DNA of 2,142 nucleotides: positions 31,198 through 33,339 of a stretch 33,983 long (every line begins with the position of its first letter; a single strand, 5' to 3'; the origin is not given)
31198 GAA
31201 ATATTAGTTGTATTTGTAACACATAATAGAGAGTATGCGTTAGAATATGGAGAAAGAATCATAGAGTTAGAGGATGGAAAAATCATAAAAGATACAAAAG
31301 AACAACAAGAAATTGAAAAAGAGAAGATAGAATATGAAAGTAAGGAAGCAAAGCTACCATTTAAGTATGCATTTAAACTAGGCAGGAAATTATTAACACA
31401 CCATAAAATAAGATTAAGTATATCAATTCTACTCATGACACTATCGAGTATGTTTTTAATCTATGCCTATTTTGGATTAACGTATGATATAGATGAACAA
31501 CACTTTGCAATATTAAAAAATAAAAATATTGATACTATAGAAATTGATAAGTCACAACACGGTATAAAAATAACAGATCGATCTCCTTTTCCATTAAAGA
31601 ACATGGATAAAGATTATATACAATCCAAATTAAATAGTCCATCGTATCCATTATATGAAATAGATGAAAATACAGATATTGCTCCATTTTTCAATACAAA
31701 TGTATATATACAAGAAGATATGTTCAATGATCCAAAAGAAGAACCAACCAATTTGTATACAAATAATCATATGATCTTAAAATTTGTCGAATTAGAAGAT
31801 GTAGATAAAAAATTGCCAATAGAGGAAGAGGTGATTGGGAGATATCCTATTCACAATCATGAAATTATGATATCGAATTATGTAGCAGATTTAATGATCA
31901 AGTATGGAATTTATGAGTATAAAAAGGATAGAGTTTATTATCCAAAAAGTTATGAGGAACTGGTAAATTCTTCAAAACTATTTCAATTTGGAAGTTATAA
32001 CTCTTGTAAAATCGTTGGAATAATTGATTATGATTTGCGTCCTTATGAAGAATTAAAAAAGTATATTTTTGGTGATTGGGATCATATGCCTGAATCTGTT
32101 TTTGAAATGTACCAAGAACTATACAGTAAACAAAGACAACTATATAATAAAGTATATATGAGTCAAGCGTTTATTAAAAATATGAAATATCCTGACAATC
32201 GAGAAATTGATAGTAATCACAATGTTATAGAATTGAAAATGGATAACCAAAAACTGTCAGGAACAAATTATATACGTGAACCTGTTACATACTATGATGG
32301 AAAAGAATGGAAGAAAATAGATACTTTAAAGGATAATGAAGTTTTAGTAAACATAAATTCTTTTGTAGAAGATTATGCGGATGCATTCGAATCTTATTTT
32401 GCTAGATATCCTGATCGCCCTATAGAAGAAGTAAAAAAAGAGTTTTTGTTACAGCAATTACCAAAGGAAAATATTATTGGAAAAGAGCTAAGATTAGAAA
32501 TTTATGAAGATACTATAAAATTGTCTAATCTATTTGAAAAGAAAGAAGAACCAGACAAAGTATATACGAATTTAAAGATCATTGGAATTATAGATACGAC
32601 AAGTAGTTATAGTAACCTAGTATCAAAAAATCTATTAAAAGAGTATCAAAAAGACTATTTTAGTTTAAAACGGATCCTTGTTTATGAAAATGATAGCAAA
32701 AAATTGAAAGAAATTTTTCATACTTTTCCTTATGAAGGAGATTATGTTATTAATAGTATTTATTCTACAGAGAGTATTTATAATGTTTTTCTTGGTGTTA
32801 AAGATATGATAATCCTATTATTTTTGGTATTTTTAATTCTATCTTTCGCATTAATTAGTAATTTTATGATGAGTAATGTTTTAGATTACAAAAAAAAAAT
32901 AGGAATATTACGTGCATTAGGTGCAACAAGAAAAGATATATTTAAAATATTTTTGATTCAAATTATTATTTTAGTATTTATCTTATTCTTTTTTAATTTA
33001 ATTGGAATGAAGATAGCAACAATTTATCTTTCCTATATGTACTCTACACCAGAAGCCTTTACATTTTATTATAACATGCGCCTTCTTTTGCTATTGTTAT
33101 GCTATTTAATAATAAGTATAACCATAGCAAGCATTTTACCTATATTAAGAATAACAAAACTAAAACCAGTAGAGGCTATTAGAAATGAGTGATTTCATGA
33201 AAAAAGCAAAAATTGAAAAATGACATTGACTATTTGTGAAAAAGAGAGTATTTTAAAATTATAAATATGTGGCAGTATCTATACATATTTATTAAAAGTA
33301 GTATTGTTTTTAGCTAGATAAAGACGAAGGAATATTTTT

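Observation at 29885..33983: Tandem array of cassettes pairing a small secreted protein with a MacB-like ABC transporter: near-identical flanks around a highly diverged core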

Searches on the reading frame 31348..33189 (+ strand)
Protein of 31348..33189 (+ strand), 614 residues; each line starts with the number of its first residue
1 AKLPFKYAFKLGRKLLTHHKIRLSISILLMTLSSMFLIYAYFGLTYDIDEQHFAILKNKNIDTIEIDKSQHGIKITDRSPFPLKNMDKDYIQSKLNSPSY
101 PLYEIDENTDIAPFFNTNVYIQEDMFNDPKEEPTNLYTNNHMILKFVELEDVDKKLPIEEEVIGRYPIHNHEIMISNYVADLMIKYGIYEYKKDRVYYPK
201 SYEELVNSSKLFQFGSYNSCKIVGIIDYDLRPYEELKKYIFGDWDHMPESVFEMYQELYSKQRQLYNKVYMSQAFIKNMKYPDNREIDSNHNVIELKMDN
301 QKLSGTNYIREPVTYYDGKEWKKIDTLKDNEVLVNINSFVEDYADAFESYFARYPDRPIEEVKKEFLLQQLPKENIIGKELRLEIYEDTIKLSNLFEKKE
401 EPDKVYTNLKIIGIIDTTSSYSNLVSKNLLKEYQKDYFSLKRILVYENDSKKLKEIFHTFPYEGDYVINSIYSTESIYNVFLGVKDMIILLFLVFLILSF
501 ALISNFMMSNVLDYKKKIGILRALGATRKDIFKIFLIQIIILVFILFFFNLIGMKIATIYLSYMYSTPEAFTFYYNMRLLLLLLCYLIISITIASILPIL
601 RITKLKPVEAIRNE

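Call 37: find_homologous_proteins(query=window:31348-33189:+, max_evalue=1e-10)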
Query window:31348-33189:+ (614 aa): 51 proteins with E <= 1e-10 among 8000 candidates.
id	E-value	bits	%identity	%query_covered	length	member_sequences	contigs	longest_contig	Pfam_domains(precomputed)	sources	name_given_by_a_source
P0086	0.0e+0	1173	88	100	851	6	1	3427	PF02687.28,PF00005.34,PF02463.26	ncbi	-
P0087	6.0e-270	915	68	100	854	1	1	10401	PF02687.28,PF00005.34,PF02463.26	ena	-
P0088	1.3e-264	898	68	100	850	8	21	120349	PF02687.28,PF00005.34,PF02463.26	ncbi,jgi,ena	jgi:ABC-type lipoprotein export system ATPase subunit/ABC-type antimicrobial peptide transport syste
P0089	3.3e-248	843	63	100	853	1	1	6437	PF02687.28,PF00005.34,PF02463.26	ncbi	-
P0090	2.2e-104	369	37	100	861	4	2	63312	PF02687.28,PF00005.34,PF02463.26,PF13304.13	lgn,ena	-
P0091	3.9e-100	355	38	100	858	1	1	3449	PF02687.28,PF00005.34,PF02463.26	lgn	-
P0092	2.5e-99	352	37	100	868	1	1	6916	PF02687.28,PF00005.34,PF02463.26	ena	-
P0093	3.5e-92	328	35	100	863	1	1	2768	PF02687.28,PF00005.34,PF02463.26,PF13304.13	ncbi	-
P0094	3.8e-70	255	32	100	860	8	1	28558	PF02687.28,PF00005.34,PF13555.13,PF02463.26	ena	-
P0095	9.8e-66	241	31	100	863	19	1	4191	PF02687.28,PF00005.34,PF13555.13,PF02463.26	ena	-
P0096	1.4e-65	240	32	100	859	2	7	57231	PF02687.28,PF00005.34,PF02463.26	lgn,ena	-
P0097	2.8e-65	239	32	100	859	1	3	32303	PF02687.28,PF00005.34,PF02463.26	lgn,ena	-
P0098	9.2e-65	238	31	100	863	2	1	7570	PF02687.28,PF00005.34,PF13555.13,PF02463.26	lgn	-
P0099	4.0e-64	236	32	92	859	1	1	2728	PF02687.28,PF00005.34,PF02463.26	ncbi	-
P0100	6.4e-64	235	32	100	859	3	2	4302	PF02687.28,PF00005.34,PF02463.26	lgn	-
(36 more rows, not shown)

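Call 38: find_encoding_contigs(protein=P0088, flank=10000, max_places=4)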
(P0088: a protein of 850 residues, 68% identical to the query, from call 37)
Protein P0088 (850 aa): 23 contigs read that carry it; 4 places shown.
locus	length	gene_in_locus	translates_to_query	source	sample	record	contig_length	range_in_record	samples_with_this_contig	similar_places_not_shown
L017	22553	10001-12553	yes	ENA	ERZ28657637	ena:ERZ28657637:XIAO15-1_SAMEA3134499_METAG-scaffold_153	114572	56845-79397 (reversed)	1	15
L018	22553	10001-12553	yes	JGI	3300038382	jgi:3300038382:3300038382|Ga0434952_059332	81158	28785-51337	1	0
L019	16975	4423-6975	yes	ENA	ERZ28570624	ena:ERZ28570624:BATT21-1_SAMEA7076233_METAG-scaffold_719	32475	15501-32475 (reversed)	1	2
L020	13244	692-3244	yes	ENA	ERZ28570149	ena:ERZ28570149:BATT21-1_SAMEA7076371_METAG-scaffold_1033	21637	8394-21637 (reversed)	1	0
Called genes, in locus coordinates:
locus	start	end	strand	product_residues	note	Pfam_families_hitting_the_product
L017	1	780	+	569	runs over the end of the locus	PF05496:RuvB_N (faint), PF13177:DNA_pol3_delta2, PF13401:AAA_22 (faint), PF00004:AAA, PF07728:AAA_5 (faint), PF22608:DNAX_ATPase_lid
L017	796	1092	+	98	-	PF02575:YbaB_DNA_bd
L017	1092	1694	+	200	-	PF21176:RecR_HhH, PF02132:RecR_ZnF (weak), PF01751:Toprim, PF13662:Toprim_4, PF21175:RecR_C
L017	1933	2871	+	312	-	PF13177:DNA_pol3_delta2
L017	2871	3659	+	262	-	PF04468:PSP1, PF28472:PSP1_3rd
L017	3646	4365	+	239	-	PF05175:MTS, PF05971:Methyltransf_10 (weak), PF13847:Methyltransf_31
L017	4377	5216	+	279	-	PF00590:TP_methylase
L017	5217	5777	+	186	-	PF01195:Pept_tRNA_hydro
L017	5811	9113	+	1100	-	PF17757:UvrB_inter, PF02559:CarD_TRCF_RID, PF00270:DEAD, PF00271:Helicase_C, PF03461:TRCF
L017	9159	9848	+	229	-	-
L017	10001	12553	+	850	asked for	PF00005:ABC_tran, PF02463:SMC_N (weak), PF02687:FtsX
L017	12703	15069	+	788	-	PF00005:ABC_tran, PF02463:SMC_N, PF13304:AAA_21 (faint), PF02687:FtsX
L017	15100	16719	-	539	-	PF01368:DHH, PF00571:CBS (faint), PF07085:DRTGG, PF02833:DHHA2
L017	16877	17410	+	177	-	PF04014:MazE_antitoxin, PF15714:SpoVT_C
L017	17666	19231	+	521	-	PF00133:tRNA-synt_1, PF01406:tRNA-synt_1e (weak), PF01921:tRNA-synt_1f (faint), PF09334:tRNA-synt_1g, PF00133:tRNA-synt_1, PF19303:Anticodon_3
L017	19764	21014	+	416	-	-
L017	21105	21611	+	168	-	PF07963:N_methyl, PF16964:TadF (weak)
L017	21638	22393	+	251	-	-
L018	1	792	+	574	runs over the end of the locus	PF05496:RuvB_N (faint), PF13177:DNA_pol3_delta2, PF00004:AAA, PF07728:AAA_5 (faint), PF13401:AAA_22 (faint), PF22608:DNAX_ATPase_lid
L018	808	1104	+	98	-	PF02575:YbaB_DNA_bd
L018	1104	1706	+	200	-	PF21176:RecR_HhH, PF02132:RecR_ZnF (weak), PF01751:Toprim, PF13662:Toprim_4, PF21175:RecR_C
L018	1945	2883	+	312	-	PF13177:DNA_pol3_delta2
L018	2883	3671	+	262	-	PF04468:PSP1, PF28472:PSP1_3rd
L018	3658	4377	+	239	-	PF05175:MTS, PF05971:Methyltransf_10 (weak), PF13847:Methyltransf_31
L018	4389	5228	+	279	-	PF00590:TP_methylase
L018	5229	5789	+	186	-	PF01195:Pept_tRNA_hydro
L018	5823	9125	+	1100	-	PF17757:UvrB_inter, PF02559:CarD_TRCF_RID, PF00270:DEAD, PF00271:Helicase_C, PF03461:TRCF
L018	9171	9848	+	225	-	-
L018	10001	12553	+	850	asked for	PF00005:ABC_tran, PF02463:SMC_N (weak), PF02687:FtsX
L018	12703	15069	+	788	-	PF00005:ABC_tran, PF02463:SMC_N, PF13304:AAA_21 (faint), PF02687:FtsX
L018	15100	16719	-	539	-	PF01368:DHH, PF00571:CBS (faint), PF07085:DRTGG, PF02833:DHHA2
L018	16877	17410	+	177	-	PF04014:MazE_antitoxin, PF15714:SpoVT_C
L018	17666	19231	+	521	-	PF00133:tRNA-synt_1, PF01406:tRNA-synt_1e (weak), PF01921:tRNA-synt_1f (faint), PF09334:tRNA-synt_1g, PF00133:tRNA-synt_1, PF19303:Anticodon_3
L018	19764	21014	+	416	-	-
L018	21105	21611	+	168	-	PF07963:N_methyl, PF16964:TadF (weak)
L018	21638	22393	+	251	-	-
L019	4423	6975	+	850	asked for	PF00005:ABC_tran, PF02463:SMC_N (weak), PF02687:FtsX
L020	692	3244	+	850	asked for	PF00005:ABC_tran, PF02463:SMC_N (weak), PF02687:FtsX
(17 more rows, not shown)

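Call 39: find_encoding_contigs(protein=P0087, flank=10000, max_places=3)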
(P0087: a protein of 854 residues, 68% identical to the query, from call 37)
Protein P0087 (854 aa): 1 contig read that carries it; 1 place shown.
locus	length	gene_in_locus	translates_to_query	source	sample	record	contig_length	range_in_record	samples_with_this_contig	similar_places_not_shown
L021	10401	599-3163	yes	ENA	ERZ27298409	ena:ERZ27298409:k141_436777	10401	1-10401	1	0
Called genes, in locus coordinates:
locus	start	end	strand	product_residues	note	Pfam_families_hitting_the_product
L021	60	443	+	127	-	-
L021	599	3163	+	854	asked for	PF00005:ABC_tran, PF02463:SMC_N (weak), PF02687:FtsX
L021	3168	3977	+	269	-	-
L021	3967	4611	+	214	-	-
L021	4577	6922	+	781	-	PF00005:ABC_tran, PF02463:SMC_N (weak), PF02687:FtsX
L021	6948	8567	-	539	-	PF01368:DHH, PF00571:CBS (faint), PF07085:DRTGG, PF02833:DHHA2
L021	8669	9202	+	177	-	PF04014:MazE_antitoxin, PF15714:SpoVT_C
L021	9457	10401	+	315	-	?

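Call 40: find_encoding_contigs(protein=P0086, flank=10000, max_places=3)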
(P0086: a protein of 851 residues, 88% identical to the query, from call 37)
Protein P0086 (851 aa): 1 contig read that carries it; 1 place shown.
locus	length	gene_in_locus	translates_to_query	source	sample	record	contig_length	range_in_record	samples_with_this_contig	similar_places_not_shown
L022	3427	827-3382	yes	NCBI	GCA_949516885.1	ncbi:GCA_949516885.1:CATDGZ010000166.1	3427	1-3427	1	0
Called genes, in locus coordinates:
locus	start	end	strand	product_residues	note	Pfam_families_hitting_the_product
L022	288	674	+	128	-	-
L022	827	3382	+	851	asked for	PF00005:ABC_tran, PF02463:SMC_N (faint), PF02687:FtsX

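Call 45: search_protein_families(library=ncbifam, proteins=[L017:9159-9848:+], max_evalue=1)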
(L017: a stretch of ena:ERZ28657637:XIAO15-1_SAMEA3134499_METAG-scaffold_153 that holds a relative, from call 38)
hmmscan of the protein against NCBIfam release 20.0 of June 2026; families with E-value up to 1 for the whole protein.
L017:9159-9848:+ (229 aa): 2 families
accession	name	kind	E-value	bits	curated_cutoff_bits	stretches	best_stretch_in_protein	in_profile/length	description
NF011725.0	PRK15178.1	equivalog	0.031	13.4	905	1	147-198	162-211/434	Vi polysaccharide ABC transporter inner membrane protein VexD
TIGR03071.1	couple_hipA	domain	0.12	12.5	27.8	1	153-204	9-62/101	HipA N-terminal domain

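Call 49: find_encoding_contigs(protein=P0090, flank=8000, max_places=2)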
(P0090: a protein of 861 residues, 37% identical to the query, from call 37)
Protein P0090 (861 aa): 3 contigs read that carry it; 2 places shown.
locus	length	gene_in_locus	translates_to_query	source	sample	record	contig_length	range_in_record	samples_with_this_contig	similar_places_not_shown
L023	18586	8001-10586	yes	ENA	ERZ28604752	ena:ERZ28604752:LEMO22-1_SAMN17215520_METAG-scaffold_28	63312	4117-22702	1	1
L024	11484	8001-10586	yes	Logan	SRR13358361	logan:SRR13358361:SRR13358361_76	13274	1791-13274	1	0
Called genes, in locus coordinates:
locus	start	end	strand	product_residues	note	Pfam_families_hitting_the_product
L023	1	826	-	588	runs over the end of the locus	PF00239:Resolvase, PF07508:Recombinase, PF13408:Zn_ribbon_recom (weak)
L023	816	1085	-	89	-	-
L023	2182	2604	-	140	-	-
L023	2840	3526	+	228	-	-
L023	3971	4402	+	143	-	-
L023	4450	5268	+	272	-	-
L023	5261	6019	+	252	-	-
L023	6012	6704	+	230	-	-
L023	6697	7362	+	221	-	PF02463:SMC_N (faint), PF00005:ABC_tran, PF13304:AAA_21 (faint)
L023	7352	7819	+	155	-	-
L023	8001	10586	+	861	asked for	PF00005:ABC_tran, PF02463:SMC_N, PF13304:AAA_21 (faint), PF02687:FtsX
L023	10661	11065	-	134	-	PF00293:NUDIX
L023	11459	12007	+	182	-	PF09084:NMT1 (weak), PF13379:NMT1_2 (weak)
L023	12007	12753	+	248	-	PF00005:ABC_tran, PF13304:AAA_21 (faint)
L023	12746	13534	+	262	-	PF00528:BPD_transp_1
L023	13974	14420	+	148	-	-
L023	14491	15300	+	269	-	-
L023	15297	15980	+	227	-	-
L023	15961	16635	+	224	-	-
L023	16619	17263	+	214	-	PF00005:ABC_tran, PF13304:AAA_21 (weak)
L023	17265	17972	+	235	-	-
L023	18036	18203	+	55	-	-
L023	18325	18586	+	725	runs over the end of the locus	-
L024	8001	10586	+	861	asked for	PF00005:ABC_tran, PF02463:SMC_N, PF13304:AAA_21 (faint), PF02687:FtsX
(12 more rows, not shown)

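Call 50: find_encoding_contigs(protein=P0096, flank=8000, max_places=2)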
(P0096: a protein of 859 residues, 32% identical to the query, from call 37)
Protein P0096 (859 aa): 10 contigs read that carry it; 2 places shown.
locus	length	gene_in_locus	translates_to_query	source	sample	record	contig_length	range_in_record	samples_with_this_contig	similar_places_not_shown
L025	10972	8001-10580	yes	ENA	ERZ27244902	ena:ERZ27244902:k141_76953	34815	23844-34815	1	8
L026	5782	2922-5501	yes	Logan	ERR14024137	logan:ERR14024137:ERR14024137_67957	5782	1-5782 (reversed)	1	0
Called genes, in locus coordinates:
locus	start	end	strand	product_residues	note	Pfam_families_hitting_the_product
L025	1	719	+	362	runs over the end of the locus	PF01098:FTSW_RODA_SPOVE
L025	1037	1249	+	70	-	PF11381:DUF3185 (weak)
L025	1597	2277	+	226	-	-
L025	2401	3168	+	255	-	-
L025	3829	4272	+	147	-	PF16804:DUF5071 (weak)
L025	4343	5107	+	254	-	-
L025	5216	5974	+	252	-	PF18927:CrtO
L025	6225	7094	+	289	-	PF02498:Bro-N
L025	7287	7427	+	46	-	PF15731:MqsA_antitoxin (weak), PF13560:HTH_31 (weak), PF12844:HTH_19 (weak), PF01381:HTH_3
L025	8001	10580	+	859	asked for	PF00005:ABC_tran, PF02463:SMC_N, PF02687:FtsX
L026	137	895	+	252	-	PF18927:CrtO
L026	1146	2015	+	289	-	PF02498:Bro-N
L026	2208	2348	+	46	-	PF15731:MqsA_antitoxin (weak), PF13560:HTH_31 (weak), PF12844:HTH_19 (weak), PF01381:HTH_3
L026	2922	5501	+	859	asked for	PF00005:ABC_tran, PF02463:SMC_N, PF02687:FtsX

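Call 53: search_protein_families(library=pfam, proteins=[L023:3971-4402:+, L023:13974-14420:+, L023:7352-7819:+, L023:17265-17972:+, L023:4450-5268:+, L023:14491-15300:+], max_evalue=1)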
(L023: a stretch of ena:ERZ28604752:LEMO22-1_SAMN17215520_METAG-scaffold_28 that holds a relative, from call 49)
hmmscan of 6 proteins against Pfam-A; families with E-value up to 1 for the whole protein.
L023:3971-4402:+ (143 aa): 2 families
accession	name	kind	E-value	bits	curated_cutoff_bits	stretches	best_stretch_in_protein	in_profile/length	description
PF19804.4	DUF6287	-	0.0026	17.5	26.3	1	90-105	20-34/34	Domain of unknown function (DUF6287)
PF19657.4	DUF6160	-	0.16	12.7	27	1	16-48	47-73/96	Family of unknown function (DUF6160)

L023:13974-14420:+ (148 aa): 0 families

L023:7352-7819:+ (155 aa): 2 families
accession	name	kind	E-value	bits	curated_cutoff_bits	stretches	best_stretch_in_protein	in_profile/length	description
PF11853.14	DUF3373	-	0.039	13.4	26.1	1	41-87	323-369/409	Protein of unknown function (DUF3373)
PF10958.13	DUF2759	-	0.058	13.6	22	1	11-33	3-25/51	Protein of unknown function (DUF2759)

L023:17265-17972:+ (235 aa): 1 family
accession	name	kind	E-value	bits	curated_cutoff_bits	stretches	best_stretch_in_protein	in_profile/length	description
PF01759.27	NTR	-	0.06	13.6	21.9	1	75-118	6-48/106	UNC-6/NTR/C345C module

L023:4450-5268:+ (272 aa): 0 families

L023:14491-15300:+ (269 aa): 0 families

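Call 54: search_protein_families(library=ncbifam, proteins=[L023:3971-4402:+, L023:13974-14420:+, L023:7352-7819:+, L023:17265-17972:+, L023:6697-7362:+], max_evalue=1)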
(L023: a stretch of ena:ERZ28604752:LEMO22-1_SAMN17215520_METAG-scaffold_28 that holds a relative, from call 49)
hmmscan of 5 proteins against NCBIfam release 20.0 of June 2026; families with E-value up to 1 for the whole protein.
L023:3971-4402:+ (143 aa): 1 family
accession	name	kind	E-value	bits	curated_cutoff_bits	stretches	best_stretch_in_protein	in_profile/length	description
NF003029.0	PRK03910.1-1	equivalog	0.11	11.9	610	1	45-100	63-118/328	D-cysteine desulfhydrase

L023:13974-14420:+ (148 aa): 0 families

L023:7352-7819:+ (155 aa): 0 families

L023:17265-17972:+ (235 aa): 1 family
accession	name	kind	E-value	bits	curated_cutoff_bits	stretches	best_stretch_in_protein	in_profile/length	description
TIGR00687.1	pyridox_kin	equivalog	0.12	11.7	144.5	1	163-204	39-81/288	pyridoxal kinase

L023:6697-7362:+ (221 aa): 194 families (the best 25 are shown)
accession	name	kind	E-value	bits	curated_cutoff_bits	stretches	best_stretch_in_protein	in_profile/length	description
TIGR03740.1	galliderm_ABC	subfamily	5.2e-48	163.7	309.75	1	5-211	4-206/223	lantibiotic protection ABC transporter ATP-binding subunit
TIGR03522.1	GldA_ABC_ATP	equivalog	5.1e-37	127.9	402.6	1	2-209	3-212/301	gliding motility-associated ABC transporter ATP-binding subunit GldA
TIGR01188.1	drrA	subfamily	3.7e-36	124.9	312.45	1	9-207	1-202/302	daunorubicin resistance ABC transporter, ATP-binding protein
NF047568.1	PSM_export_PmtC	equivalog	2e-30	106.2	375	1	4-206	3-197/290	phenol-soluble modulin export ABC transporter ATP-binding protein PmtC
TIGR01189.1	ccmA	equivalog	4.1e-29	101.7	131.6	1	10-191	9-189/198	heme ABC exporter ATP-binding protein CcmA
TIGR03608.1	L_ocin_972_ABC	subfamily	5.6e-29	101.1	254.85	1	4-189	1-194/206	putative bacteriocin export ABC transporter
TIGR04521.1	ECF_ATPase_2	equivalog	7.7e-29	100.6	330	2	105-209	120-225/279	energy-coupling factor transporter ATPase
NF010061.0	PRK13538.1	equivalog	1e-28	100.3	195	1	5-189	9-193/211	cytochrome c biogenesis heme-transporting ATPase CcmA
TIGR04406.1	LPS_export_lptB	equivalog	1e-28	100.2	240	1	4-207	4-213/239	LPS export ABC transporter ATP-binding protein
NF000355.4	ribo_prot_ABC_F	equivalog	1.9e-28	99.6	380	1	2-212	3-197/499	ribosomal protection-like ABC-F family protein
NF008442.0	PRK11288.1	equivalog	7.7e-27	93.7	689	1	2-202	8-216/504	L-arabinose ABC transporter ATP-binding protein AraG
TIGR02673.1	FtsE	equivalog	2.1e-26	92.9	264.85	1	1-194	1-202/214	cell division ATP-binding protein FtsE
NF010060.0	PRK13537.1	equivalog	3.8e-26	91.7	521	1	2-206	16-223/314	nodulation factor ABC transporter ATP-binding protein NodI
NF040873.1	AztA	equivalog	5.8e-26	91.2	220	1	11-192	2-182/191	zinc ABC transporter ATP-binding protein AztA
NF010059.0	PRK13536.1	equivalog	1.2e-25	90.1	549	1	2-206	44-251/342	nodulation factor ABC transporter ATP-binding protein NodI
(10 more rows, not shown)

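Call 82: search_protein_families(library=phrogs, proteins=[L018:9171-9848:+], max_evalue=0.1)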
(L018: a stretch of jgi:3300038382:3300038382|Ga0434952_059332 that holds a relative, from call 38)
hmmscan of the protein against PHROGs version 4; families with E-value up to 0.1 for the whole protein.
L018:9171-9848:+ (225 aa): 0 families
